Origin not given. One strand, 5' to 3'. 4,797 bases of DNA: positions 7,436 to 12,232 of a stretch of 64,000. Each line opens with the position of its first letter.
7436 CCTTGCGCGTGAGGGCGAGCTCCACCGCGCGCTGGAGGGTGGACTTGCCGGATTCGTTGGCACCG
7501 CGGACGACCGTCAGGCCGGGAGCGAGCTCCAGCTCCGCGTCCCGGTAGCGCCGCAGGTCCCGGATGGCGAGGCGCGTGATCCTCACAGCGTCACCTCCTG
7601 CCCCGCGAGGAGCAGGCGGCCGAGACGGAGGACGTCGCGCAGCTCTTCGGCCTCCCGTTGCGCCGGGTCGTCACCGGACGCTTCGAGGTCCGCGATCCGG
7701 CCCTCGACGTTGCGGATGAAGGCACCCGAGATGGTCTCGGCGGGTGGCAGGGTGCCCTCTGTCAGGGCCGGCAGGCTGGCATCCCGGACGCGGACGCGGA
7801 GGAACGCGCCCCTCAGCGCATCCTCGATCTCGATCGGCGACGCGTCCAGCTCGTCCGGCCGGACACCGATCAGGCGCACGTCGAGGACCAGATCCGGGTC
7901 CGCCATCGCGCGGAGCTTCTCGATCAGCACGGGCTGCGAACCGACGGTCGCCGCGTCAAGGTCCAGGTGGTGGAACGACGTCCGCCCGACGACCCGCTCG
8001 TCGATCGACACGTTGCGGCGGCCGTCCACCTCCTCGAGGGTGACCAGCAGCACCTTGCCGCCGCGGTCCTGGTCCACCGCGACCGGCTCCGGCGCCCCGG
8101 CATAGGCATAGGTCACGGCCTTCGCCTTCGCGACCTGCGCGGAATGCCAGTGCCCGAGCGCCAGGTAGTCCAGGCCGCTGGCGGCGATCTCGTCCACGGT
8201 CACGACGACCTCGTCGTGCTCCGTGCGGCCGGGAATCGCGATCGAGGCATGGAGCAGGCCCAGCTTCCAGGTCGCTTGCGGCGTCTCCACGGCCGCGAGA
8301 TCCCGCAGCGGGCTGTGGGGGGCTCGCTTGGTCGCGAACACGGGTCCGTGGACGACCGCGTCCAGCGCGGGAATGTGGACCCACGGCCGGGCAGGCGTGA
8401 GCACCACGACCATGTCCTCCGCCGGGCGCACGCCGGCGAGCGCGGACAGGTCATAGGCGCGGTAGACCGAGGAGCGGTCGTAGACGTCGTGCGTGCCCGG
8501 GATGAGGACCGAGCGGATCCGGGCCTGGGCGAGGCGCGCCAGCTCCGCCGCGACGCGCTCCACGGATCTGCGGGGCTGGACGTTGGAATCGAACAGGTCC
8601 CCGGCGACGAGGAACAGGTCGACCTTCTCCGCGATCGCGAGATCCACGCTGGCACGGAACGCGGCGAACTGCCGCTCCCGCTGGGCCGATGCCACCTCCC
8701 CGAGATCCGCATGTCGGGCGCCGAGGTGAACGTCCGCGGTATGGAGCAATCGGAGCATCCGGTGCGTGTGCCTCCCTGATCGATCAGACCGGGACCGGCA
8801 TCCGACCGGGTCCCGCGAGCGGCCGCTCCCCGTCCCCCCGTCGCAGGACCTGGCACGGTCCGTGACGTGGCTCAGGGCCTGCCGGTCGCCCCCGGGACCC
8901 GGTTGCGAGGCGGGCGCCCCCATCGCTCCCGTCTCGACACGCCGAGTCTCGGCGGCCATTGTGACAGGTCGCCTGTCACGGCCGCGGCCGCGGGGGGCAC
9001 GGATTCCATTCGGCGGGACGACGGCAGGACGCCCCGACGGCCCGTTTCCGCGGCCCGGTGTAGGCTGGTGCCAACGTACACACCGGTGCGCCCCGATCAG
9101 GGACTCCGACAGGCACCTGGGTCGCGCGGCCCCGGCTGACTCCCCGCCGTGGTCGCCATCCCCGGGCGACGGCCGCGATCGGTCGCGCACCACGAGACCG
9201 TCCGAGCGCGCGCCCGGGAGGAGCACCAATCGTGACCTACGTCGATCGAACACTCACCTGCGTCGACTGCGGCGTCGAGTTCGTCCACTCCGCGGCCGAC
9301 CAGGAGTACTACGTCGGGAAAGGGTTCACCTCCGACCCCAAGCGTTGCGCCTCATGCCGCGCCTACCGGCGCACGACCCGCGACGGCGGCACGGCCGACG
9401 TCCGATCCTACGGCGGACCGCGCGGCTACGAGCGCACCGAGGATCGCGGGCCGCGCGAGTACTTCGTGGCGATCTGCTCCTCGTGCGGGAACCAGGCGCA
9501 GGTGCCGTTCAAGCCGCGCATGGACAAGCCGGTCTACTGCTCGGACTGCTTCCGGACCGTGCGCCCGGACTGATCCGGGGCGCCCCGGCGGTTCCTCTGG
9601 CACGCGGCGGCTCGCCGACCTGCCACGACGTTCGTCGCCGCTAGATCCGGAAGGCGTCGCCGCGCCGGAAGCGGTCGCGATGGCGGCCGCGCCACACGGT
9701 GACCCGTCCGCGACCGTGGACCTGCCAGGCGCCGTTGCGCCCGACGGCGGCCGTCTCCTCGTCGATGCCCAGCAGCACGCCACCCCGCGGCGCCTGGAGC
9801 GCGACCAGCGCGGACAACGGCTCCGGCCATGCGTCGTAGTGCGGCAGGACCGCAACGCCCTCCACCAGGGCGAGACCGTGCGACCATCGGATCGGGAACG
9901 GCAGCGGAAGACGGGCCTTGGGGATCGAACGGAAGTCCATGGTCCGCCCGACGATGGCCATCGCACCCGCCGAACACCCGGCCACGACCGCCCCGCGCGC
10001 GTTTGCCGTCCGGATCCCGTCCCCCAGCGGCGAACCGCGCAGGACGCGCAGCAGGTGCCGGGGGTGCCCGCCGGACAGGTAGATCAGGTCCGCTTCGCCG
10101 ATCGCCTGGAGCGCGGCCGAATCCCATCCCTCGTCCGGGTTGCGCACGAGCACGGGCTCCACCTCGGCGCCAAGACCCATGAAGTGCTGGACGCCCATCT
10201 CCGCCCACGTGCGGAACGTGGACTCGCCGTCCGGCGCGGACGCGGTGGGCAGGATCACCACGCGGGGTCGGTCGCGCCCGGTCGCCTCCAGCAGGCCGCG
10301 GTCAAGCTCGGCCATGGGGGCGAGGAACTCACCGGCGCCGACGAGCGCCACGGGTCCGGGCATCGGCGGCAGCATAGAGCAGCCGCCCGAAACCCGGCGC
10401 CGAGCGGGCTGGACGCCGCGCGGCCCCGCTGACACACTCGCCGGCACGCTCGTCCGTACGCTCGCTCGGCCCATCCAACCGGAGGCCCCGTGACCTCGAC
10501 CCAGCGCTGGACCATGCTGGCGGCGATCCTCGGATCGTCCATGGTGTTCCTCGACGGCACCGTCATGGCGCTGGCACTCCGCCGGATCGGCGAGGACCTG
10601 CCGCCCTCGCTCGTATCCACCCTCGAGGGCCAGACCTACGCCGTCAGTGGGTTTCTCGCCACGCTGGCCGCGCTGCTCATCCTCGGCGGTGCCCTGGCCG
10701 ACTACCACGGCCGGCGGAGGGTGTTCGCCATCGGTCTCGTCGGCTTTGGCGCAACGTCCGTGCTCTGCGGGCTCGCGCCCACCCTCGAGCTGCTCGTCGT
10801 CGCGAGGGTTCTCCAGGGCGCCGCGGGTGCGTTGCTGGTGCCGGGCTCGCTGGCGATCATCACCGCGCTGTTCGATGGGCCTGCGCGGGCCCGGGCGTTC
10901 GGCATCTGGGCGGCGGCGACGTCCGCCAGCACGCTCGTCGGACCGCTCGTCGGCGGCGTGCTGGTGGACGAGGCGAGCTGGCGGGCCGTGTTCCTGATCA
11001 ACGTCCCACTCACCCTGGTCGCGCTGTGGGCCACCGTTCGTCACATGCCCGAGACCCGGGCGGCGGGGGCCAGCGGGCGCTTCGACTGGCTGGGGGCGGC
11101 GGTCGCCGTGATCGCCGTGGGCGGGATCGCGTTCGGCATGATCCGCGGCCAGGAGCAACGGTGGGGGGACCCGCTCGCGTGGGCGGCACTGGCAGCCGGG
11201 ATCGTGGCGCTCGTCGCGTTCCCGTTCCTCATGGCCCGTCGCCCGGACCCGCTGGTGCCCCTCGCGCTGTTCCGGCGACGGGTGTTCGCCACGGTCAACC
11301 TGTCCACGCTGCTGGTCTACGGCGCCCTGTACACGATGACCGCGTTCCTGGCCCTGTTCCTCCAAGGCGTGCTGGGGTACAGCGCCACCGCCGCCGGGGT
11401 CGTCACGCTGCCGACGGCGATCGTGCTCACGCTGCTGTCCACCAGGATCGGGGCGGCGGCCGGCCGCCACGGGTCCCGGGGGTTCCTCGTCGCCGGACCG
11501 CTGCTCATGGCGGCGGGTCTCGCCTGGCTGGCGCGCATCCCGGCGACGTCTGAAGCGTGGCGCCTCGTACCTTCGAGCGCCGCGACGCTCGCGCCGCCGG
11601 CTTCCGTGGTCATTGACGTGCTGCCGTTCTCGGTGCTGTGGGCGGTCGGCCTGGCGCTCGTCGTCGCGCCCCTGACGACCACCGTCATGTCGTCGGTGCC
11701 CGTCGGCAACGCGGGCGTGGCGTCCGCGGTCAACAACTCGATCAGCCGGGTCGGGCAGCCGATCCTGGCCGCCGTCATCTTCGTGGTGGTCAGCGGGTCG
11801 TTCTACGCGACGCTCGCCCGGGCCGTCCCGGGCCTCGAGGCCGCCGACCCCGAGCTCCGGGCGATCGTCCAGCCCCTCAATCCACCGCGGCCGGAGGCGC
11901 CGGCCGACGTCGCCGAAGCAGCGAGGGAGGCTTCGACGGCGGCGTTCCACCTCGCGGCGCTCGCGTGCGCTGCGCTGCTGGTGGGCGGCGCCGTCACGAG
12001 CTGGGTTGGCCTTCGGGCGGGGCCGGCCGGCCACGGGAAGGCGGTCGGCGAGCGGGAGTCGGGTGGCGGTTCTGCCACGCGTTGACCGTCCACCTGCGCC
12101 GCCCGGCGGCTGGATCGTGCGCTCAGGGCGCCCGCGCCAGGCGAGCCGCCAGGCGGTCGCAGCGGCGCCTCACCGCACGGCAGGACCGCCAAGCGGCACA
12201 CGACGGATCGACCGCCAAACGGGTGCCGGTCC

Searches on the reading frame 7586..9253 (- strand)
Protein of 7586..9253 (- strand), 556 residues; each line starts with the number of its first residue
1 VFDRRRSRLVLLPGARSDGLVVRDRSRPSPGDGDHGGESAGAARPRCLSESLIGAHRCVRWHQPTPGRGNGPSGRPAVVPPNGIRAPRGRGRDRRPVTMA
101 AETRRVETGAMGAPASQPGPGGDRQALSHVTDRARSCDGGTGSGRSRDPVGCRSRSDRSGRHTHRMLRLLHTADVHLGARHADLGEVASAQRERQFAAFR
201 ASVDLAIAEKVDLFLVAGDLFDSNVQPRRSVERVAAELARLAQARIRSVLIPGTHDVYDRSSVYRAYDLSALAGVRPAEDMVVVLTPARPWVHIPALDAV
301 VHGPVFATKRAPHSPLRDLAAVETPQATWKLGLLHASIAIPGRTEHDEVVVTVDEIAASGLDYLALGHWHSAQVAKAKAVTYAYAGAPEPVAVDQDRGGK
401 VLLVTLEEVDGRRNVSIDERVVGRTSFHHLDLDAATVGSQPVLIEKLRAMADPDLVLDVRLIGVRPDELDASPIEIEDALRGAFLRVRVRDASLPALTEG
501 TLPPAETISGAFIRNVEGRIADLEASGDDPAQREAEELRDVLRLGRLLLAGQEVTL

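Call 79: search_protein_families(library=pfam, max_evalue=0.00001, proteins=[window:7586-9253:-])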
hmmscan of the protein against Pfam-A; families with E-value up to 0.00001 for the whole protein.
window:7586-9253:- (556 aa): 2 families
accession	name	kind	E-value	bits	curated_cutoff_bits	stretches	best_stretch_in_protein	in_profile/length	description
PF00149.33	Metallophos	-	4.4e-12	47.3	21.5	1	167-371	1-190/191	Calcineurin-like phosphoesterase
PF12850.12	Metallophos_2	-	9.1e-06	26.2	27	0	168-405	2-150/154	Calcineurin-like phosphoesterase superfamily domain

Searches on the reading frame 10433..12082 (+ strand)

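Call 79: search_protein_families(library=pfam, max_evalue=0.00001, proteins=[window:10433-12082:+])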
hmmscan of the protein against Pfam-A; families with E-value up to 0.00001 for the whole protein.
window:10433-12082:+ (550 aa): 1 family
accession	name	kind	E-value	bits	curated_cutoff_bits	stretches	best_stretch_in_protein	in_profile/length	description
PF07690.21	MFS_1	-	1.2e-41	143.2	33.4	1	33-444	3-345/347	Major Facilitator Superfamily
